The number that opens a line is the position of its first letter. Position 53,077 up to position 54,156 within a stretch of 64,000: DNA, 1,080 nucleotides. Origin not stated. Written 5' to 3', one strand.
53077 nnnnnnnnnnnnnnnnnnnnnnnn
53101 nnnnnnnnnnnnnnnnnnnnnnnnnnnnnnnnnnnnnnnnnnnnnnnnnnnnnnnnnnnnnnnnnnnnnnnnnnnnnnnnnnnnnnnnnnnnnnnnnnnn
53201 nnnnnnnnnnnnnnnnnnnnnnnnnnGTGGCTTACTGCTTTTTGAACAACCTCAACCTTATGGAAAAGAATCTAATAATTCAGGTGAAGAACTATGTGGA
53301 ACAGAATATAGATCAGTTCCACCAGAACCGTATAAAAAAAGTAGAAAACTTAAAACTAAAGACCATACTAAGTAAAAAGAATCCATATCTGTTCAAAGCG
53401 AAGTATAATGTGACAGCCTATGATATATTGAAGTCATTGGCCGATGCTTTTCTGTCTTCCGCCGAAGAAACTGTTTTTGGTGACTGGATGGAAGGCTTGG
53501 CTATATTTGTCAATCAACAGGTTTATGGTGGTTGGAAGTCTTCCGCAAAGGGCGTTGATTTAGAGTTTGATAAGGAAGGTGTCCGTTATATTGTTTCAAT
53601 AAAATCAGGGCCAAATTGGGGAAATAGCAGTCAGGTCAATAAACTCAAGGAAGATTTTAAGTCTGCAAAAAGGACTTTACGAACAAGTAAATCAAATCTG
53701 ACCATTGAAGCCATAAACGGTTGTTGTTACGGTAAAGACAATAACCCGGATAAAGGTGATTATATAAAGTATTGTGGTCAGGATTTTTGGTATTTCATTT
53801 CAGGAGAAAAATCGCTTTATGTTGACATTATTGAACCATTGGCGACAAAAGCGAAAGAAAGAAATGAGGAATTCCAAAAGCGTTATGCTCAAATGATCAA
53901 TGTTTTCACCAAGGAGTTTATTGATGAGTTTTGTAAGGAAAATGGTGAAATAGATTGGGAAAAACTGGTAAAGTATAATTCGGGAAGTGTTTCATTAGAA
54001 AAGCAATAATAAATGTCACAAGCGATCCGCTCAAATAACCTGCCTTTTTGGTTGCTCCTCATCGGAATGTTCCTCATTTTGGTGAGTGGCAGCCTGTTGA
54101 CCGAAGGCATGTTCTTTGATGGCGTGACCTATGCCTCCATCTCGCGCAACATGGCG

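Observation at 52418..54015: Type II restriction-modification cassette spliced stop-to-start into the suf Fe-S assembly operon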

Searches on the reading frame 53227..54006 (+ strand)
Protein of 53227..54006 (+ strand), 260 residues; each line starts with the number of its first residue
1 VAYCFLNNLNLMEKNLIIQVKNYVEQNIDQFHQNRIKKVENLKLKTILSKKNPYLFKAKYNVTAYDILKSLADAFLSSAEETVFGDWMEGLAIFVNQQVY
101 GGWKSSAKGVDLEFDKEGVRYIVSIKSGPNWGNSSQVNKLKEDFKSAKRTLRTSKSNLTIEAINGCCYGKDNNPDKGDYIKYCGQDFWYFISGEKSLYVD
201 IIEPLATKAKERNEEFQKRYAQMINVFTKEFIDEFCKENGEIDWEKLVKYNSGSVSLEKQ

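Call 4: search_protein_families(library=pfam, proteins=[window:53227-54006:+], max_evalue=0.01)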
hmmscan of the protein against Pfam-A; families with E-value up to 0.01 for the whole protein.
window:53227-54006:+ (260 aa): 1 family
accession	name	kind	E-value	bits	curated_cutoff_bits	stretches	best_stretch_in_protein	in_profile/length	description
PF14511.12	RE_EcoO109I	-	3.9e-88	294.8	22.5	1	19-213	2-198/198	Type II restriction endonuclease EcoO109I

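Call 5: search_protein_families(library=ncbifam, proteins=[window:53227-54006:+], max_evalue=0.01)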
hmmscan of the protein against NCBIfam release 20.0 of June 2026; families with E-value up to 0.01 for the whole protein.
window:53227-54006:+ (260 aa): 0 families

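Call 14: find_homologous_proteins(query=window:53260-54006:+, max_evalue=0.00001)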
Query window:53260-54006:+ (249 aa): 7963 proteins with E <= 0.00001 among 8000 candidates; the best 120 are listed.
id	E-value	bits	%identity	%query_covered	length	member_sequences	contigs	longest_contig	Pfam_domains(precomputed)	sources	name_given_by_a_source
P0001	9.9e-160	548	98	100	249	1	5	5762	PF14511.13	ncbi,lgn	-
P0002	1.2e-147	508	89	99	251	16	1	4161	PF14511.13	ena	-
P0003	1.7e-145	501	89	98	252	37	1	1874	PF14511.13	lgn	-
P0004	8.4e-145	499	89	98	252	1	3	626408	PF14511.13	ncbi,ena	-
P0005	1.8e-144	498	89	99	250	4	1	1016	PF14511.13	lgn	-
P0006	1.8e-143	494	88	98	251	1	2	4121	PF14511.13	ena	-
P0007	2.4e-143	494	87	98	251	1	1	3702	PF14511.13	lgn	-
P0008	3.0e-143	494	87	98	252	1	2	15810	PF14511.13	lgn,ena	-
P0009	3.2e-143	494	87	98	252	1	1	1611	PF14511.13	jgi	jgi:hypothetical protein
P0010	3.6e-143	493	88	98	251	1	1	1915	PF14511.13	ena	-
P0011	4.2e-143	493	88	99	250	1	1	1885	PF14511.13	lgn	-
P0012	5.4e-143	493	90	96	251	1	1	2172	PF14511.13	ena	-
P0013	6.0e-143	493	88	98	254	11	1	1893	PF14511.13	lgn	-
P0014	8.7e-143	492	88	98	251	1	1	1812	PF14511.13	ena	-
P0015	1.1e-142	492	89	96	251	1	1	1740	PF14511.13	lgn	-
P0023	3.5e-140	484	86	96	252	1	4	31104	PF14511.13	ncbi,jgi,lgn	jgi:hypothetical protein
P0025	1.4e-137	475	86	98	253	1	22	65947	PF14511.13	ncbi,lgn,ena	-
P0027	1.6e-136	472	85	98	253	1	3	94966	PF14511.13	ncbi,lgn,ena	-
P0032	2.9e-132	458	82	97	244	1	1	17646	PF14511.13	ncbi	-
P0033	3.8e-131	454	83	97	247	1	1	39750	PF14511.13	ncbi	-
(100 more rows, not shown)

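Call 15: find_encoding_contigs(protein=P0001, flank=8000, max_places=6)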
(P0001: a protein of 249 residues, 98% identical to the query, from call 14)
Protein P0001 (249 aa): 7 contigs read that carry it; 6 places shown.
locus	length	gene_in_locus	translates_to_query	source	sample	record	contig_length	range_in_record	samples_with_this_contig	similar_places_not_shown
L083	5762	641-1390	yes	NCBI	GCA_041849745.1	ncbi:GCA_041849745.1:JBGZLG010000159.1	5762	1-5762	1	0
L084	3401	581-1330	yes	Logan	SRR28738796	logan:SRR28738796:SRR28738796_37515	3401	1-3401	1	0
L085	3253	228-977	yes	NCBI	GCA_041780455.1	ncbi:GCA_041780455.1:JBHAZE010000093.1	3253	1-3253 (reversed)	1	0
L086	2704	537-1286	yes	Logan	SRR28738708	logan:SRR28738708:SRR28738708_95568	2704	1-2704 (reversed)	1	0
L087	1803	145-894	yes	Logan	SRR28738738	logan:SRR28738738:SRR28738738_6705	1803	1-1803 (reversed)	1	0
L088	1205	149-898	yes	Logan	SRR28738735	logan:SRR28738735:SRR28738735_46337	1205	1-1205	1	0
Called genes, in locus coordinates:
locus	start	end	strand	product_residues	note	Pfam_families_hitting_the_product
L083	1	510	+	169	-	?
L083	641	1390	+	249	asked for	PF14511:RE_EcoO109I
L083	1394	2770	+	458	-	PF13231:PMT_2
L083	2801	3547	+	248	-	PF02463:SMC_N (faint), PF00005:ABC_tran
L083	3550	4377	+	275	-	PF01458:SUFBD_core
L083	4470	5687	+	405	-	PF00155:Aminotran_1_2, PF00266:Aminotran_5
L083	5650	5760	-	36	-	?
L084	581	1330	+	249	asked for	PF14511:RE_EcoO109I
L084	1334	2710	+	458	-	PF13231:PMT_2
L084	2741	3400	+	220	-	?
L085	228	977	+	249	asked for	PF14511:RE_EcoO109I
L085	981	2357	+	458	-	PF13231:PMT_2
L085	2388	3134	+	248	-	PF02463:SMC_N (faint), PF00005:ABC_tran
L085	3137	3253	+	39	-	?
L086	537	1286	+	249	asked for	PF14511:RE_EcoO109I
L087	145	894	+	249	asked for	PF14511:RE_EcoO109I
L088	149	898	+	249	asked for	PF14511:RE_EcoO109I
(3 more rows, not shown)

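Call 16: find_encoding_contigs(protein=P0004, flank=8000, max_places=4)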
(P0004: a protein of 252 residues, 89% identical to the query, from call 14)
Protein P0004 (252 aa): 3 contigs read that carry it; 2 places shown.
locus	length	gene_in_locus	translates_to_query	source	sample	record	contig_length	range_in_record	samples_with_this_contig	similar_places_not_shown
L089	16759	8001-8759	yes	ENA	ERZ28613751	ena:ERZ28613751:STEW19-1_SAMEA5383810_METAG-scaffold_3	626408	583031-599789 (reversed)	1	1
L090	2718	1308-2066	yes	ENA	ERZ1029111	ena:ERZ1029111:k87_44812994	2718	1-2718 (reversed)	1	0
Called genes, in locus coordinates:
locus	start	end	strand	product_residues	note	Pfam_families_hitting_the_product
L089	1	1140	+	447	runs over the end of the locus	PF02812:ELFV_dehydrog_N, PF00208:ELFV_dehydrog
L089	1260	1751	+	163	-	PF00293:NUDIX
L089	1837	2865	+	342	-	PF01212:Beta_elim_lyase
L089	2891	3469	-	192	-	PF04011:LemA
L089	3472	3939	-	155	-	PF01948:PyrI, PF02748:PyrI_C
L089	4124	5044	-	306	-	PF02729:OTCace_N, PF00185:OTCace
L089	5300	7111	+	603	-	PF03485:Arg_tRNA_synt_N (weak), PF00750:tRNA-synt_1d, PF05746:DALR_1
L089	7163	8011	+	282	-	PF01170:UPF0020 (faint), PF01555:N6_N4_Mtase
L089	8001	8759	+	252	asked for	PF14511:RE_EcoO109I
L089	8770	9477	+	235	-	PF20260:PUA_4, PF04452:Methyltrans_RNA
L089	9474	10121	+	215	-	PF13709:DUF4159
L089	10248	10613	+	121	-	-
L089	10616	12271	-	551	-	PF02463:SMC_N, PF13175:AAA_15 (weak), PF13476:AAA_23 (weak), PF13304:AAA_21 (faint)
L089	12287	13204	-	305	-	PF16119:DUF4835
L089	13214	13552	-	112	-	PF01192:RNA_pol_Rpb6 (weak)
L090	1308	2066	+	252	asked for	PF14511:RE_EcoO109I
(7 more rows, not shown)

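Call 20: find_encoding_contigs(protein=P0025, flank=6000, max_places=6)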
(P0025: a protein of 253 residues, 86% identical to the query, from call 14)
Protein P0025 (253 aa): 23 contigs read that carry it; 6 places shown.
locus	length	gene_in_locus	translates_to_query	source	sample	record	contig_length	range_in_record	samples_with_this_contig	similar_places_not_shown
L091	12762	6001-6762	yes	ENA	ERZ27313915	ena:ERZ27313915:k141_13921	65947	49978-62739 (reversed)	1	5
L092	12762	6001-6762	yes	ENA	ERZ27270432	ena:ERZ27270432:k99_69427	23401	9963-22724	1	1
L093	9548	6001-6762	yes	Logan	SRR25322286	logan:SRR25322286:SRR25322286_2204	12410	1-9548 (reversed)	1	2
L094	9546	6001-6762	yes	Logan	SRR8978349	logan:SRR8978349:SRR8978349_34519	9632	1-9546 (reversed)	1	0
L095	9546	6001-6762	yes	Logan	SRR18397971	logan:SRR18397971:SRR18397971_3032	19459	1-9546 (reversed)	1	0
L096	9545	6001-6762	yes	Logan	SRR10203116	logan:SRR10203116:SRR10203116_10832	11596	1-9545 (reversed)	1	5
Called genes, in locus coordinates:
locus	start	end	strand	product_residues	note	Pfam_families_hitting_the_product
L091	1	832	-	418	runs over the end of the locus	PF11013:DUF2851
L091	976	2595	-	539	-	PF02366:PMT (weak), PF13231:PMT_2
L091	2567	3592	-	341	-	-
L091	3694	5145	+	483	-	PF19295:SufBD_N, PF01458:SUFBD_core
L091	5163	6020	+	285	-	PF01555:N6_N4_Mtase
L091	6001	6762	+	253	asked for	PF14511:RE_EcoO109I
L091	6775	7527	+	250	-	PF02463:SMC_N (faint), PF00005:ABC_tran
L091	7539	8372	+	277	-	PF01458:SUFBD_core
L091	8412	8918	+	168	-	-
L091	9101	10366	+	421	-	PF00266:Aminotran_5, PF00155:Aminotran_1_2 (weak)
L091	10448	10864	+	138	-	PF02657:SufE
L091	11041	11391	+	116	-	PF01883:FeS_assembly_P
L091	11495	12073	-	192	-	PF01174:SNO, PF07685:GATase_3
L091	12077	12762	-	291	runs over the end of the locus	PF01680:SOR_SNZ, PF05690:ThiG (weak)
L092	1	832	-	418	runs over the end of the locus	PF11013:DUF2851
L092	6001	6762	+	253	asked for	PF14511:RE_EcoO109I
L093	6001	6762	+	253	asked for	PF14511:RE_EcoO109I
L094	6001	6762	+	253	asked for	PF14511:RE_EcoO109I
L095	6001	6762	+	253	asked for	PF14511:RE_EcoO109I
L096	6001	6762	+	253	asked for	PF14511:RE_EcoO109I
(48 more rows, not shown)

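Call 21: find_encoding_contigs(protein=P0027, flank=6000, max_places=4)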
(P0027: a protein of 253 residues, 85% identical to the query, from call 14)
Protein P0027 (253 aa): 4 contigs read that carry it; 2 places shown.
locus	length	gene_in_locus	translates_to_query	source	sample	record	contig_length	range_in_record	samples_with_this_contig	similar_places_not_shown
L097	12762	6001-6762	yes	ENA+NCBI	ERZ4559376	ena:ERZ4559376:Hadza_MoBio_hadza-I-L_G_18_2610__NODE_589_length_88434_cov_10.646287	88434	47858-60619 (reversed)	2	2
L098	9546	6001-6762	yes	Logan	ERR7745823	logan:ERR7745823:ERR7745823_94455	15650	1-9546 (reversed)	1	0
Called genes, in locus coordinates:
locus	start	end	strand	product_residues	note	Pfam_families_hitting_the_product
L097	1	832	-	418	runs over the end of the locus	PF11013:DUF2851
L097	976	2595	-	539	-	PF02366:PMT (weak), PF13231:PMT_2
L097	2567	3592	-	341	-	-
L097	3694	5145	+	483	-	PF19295:SufBD_N, PF01458:SUFBD_core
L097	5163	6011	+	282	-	PF01555:N6_N4_Mtase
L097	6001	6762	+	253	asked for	PF14511:RE_EcoO109I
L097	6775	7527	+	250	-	PF02463:SMC_N (faint), PF00005:ABC_tran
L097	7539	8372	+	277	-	PF01458:SUFBD_core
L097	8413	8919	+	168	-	-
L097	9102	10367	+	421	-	PF00266:Aminotran_5, PF00155:Aminotran_1_2 (weak)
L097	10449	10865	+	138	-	PF02657:SufE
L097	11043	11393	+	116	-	PF01883:FeS_assembly_P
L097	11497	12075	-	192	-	PF01174:SNO, PF07685:GATase_3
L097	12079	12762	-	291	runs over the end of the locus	PF01680:SOR_SNZ, PF05690:ThiG (weak)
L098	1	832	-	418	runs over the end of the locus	PF11013:DUF2851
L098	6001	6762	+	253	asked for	PF14511:RE_EcoO109I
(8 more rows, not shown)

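Call 22: find_encoding_contigs(protein=P0023, flank=6000, max_places=4)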
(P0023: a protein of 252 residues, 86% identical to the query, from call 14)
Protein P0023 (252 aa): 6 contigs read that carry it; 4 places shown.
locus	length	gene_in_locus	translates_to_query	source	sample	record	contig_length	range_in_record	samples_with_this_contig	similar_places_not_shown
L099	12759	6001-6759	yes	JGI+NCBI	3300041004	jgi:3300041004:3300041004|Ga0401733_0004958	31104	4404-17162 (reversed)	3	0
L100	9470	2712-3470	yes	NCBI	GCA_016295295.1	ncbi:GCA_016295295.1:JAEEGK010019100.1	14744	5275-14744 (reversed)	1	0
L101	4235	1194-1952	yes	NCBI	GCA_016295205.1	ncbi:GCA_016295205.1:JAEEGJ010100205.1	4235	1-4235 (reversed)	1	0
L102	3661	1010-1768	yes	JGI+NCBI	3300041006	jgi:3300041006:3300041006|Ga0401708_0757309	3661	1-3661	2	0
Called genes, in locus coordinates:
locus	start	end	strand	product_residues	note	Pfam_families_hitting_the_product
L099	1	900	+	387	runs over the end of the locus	PF13776:DUF4172, PF02661:Fic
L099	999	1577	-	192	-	PF04011:LemA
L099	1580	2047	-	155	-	PF01948:PyrI, PF02748:PyrI_C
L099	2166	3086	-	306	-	PF02729:OTCace_N, PF00185:OTCace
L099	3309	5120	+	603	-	PF03485:Arg_tRNA_synt_N (weak), PF00750:tRNA-synt_1d, PF05746:DALR_1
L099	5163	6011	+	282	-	PF01170:UPF0020 (faint), PF01555:N6_N4_Mtase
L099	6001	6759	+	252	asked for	PF14511:RE_EcoO109I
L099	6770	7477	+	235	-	PF20260:PUA_4, PF04452:Methyltrans_RNA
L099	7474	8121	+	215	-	PF13709:DUF4159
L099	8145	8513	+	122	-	-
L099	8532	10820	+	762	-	PF13734:Inhibitor_I69, PF01640:Peptidase_C10, PF18962:Por_Secre_tail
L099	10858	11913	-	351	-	PF14054:DUF4249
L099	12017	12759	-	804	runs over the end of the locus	PF13620:CarboxypepD_reg (weak), PF13715:CarbopepD_reg_2, PF07715:Plug, PF25183:OMP_b-brl_4 (faint)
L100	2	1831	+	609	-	?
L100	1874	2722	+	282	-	PF01170:UPF0020 (faint), PF01555:N6_N4_Mtase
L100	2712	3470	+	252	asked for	PF14511:RE_EcoO109I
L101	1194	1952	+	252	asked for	PF14511:RE_EcoO109I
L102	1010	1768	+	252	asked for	PF14511:RE_EcoO109I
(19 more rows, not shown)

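Call 24: find_related_loci(query=window:53260-54006:+, collection=metagenome_contigs, flank=5000)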
Query window:53260-54006:+ (249 aa) in metagenome_contigs; peptide patterns used: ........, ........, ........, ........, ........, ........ (x = any residue, [..] = any of these).
237 stretches matched a pattern; 181 encode a relative of the query (tblastn E <= 1e-3); the best 80 are kept; 80 distinct loci.
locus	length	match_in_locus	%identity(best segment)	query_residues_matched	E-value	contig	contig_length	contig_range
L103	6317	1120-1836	94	1-239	1e-154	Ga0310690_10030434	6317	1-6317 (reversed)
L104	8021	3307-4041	89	3-247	1e-149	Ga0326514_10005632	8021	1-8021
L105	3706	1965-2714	87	1-248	4e-151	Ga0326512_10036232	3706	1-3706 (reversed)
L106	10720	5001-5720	86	4-243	4e-144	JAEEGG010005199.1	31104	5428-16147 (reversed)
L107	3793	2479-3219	69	1-247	3e-122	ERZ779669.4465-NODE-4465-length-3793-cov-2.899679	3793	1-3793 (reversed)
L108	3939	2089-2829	70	1-247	6e-117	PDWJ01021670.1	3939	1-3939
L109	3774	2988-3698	68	1-237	5e-117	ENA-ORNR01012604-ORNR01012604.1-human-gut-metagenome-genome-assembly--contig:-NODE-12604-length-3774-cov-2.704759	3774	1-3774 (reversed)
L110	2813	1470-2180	69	6-242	7e-118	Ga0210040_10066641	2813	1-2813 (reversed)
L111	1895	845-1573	67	1-243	2e-120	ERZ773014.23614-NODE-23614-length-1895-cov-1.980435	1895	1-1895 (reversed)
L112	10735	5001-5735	67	1-245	1e-113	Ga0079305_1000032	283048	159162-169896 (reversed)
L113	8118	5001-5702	69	9-242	5e-113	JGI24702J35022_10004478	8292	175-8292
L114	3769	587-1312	66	1-242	6e-115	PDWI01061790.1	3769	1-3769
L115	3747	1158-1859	69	9-242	3e-114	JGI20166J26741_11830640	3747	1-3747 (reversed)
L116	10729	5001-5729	71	1-243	5e-112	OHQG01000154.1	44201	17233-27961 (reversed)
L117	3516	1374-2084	67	1-237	3e-114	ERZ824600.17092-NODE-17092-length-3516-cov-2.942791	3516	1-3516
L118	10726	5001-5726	69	2-243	2e-111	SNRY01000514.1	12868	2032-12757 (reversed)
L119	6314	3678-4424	64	1-249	4e-111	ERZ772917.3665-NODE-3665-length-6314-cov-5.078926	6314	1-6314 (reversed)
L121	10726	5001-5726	71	5-246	9e-110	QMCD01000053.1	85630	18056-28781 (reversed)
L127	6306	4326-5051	64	6-247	2e-108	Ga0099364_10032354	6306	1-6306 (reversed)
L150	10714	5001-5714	64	5-242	3e-104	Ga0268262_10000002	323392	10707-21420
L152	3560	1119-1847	63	3-242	9e-106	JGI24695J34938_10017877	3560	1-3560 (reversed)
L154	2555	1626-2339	63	5-242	4e-108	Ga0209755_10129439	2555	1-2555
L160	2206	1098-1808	68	5-242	2e-108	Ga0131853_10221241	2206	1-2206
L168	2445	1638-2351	68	5-243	1e-106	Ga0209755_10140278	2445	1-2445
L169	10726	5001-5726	62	1-242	3e-102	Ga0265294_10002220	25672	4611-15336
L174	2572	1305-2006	63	9-242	4e-105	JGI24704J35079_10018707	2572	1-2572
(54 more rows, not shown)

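Call 25: list_cluster_members(proteins=[P0001, P0004, P0025, P0027, P0023, P0033, P0032])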
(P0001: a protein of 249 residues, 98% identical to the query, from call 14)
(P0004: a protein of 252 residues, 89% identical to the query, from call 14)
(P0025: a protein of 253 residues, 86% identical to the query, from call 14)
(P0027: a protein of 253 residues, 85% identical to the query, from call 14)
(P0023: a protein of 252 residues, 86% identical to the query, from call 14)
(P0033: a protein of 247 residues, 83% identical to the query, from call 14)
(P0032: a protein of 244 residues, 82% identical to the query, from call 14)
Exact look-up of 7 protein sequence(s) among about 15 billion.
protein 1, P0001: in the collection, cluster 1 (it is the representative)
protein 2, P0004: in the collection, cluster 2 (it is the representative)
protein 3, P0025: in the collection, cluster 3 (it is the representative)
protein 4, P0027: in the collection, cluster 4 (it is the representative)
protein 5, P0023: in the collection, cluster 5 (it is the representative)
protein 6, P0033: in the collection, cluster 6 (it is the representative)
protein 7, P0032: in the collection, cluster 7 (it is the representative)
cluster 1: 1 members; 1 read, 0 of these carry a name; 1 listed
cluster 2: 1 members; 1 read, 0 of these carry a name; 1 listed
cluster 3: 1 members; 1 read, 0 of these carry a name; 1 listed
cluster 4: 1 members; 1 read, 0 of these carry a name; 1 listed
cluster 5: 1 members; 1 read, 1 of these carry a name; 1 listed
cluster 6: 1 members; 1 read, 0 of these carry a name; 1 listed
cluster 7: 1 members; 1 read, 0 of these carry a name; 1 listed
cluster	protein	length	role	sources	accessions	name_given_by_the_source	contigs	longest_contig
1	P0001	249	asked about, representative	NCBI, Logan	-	-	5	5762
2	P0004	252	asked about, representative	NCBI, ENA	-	-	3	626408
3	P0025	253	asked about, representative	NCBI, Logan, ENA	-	-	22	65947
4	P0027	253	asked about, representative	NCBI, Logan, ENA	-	-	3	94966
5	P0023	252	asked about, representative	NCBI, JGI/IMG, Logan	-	hypothetical protein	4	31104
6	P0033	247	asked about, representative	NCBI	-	-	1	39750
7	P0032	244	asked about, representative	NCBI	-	-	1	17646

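Call 28: search_solved_structures(query=window:53260-54006:+, max_evalue=0.01, show_alignments=1)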
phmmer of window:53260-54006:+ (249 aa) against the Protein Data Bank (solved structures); distinct sequences matched with E-value up to 0.01: 0.

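Call 45: search_protein_families(library=pfam, proteins=[L108:2-1243:+, L108:2833-3939:+, L116:2666-4138:+, L116:5747-6154:+, L118:2918-4078:+, L118:5743-6822:+, L119:1940-2827:+, L119:4436-5545:+, L121:2958-4124:+, L121:5733-6842:+], max_evalue=0.0001)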
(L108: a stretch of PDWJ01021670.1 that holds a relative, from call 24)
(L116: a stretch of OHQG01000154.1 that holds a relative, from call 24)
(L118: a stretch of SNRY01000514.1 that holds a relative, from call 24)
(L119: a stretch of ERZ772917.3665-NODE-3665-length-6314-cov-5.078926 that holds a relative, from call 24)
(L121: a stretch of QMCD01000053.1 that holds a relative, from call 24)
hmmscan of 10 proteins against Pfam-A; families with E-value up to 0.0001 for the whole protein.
L108:2-1243:+ (414 aa): 2 families
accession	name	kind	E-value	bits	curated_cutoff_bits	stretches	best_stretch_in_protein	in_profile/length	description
PF00586.29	AIRS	-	1.6e-11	45.1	24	1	73-192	12-111/112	AIR synthase related protein, N-terminal domain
PF02769.27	AIRS_C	-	1.9e-09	38.3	23.1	1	205-404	1-154/156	AIR synthase related protein, C-terminal domain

L108:2833-3939:+ (369 aa): 2 families
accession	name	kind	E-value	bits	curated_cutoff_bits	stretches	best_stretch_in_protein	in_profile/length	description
PF03462.23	PCRF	-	6.7e-73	245.1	24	1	16-208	3-194/194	PCRF domain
PF00472.26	RF-1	-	6e-33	113.7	35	1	216-333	2-116/116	RF-1 domain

L116:2666-4138:+ (491 aa): 5 families
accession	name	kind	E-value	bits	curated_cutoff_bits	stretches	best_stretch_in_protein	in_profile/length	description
PF01406.26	tRNA-synt_1e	-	2.3e-107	359.3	27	1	18-338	2-300/301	tRNA synthetases class I (C) catalytic domain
PF09190.17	DALR_2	-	1.5e-10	41.9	22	1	372-427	3-55/57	DALR domain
PF09334.17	tRNA-synt_1g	-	6.5e-09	35.5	20.1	1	35-160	10-126/391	tRNA synthetases class I (M)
PF23493.1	CysS_C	-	9.4e-07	29.3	23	1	442-487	5-50/51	Cysteinyl-tRNA ligase anticodon binding domain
PF00133.28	tRNA-synt_1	-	3.7e-06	26.4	22.7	0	239-329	330-413/414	tRNA synthetases class I (I, L, M and V)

L116:5747-6154:+ (136 aa): 1 family
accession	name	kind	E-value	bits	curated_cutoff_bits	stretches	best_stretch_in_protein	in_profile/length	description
PF03061.28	4HBT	-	3.7e-08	34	20.6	1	43-116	1-78/79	Thioesterase superfamily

L118:2918-4078:+ (387 aa): 2 families
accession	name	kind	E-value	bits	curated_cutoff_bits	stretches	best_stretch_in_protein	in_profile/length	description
PF02769.27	AIRS_C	-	7.1e-11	43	23.1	1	179-374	1-150/156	AIR synthase related protein, C-terminal domain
PF00586.29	AIRS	-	2.5e-10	41.2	24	1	47-166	12-111/112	AIR synthase related protein, N-terminal domain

L118:5743-6822:+ (360 aa): 2 families
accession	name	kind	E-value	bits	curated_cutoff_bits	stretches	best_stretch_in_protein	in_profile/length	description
PF03462.23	PCRF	-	8.4e-74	248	24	1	16-206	4-194/194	PCRF domain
PF00472.26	RF-1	-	5.2e-38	130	35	1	214-323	2-116/116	RF-1 domain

L119:1940-2827:+ (296 aa): 2 families
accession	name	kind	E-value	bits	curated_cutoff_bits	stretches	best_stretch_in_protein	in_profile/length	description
PF14267.11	DUF4357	-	1.2e-13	51.2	38.4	1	236-285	4-54/54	Domain of unknown function (DUF4357)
PF01541.30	GIY-YIG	-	3.5e-05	24.5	22.6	1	50-95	3-43/78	GIY-YIG catalytic domain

L119:4436-5545:+ (370 aa): 2 families
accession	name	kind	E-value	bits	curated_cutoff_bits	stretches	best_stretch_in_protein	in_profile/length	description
PF03462.23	PCRF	-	2.5e-72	243.2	24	1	15-208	2-194/194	PCRF domain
PF00472.26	RF-1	-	8.5e-33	113.2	35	1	216-333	2-116/116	RF-1 domain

L121:2958-4124:+ (389 aa): 2 families
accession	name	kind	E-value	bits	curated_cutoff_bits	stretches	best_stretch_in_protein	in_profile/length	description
PF02769.27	AIRS_C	-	1.2e-11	45.4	23.1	1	180-380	2-155/156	AIR synthase related protein, C-terminal domain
PF00586.29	AIRS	-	1.6e-11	45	24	1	47-166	12-111/112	AIR synthase related protein, N-terminal domain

L121:5733-6842:+ (370 aa): 2 families
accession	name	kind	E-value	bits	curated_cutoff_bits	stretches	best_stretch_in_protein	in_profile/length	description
PF03462.23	PCRF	-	1.3e-76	257.2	24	1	15-208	2-194/194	PCRF domain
PF00472.26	RF-1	-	2.5e-31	108.5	35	1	216-333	2-116/116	RF-1 domain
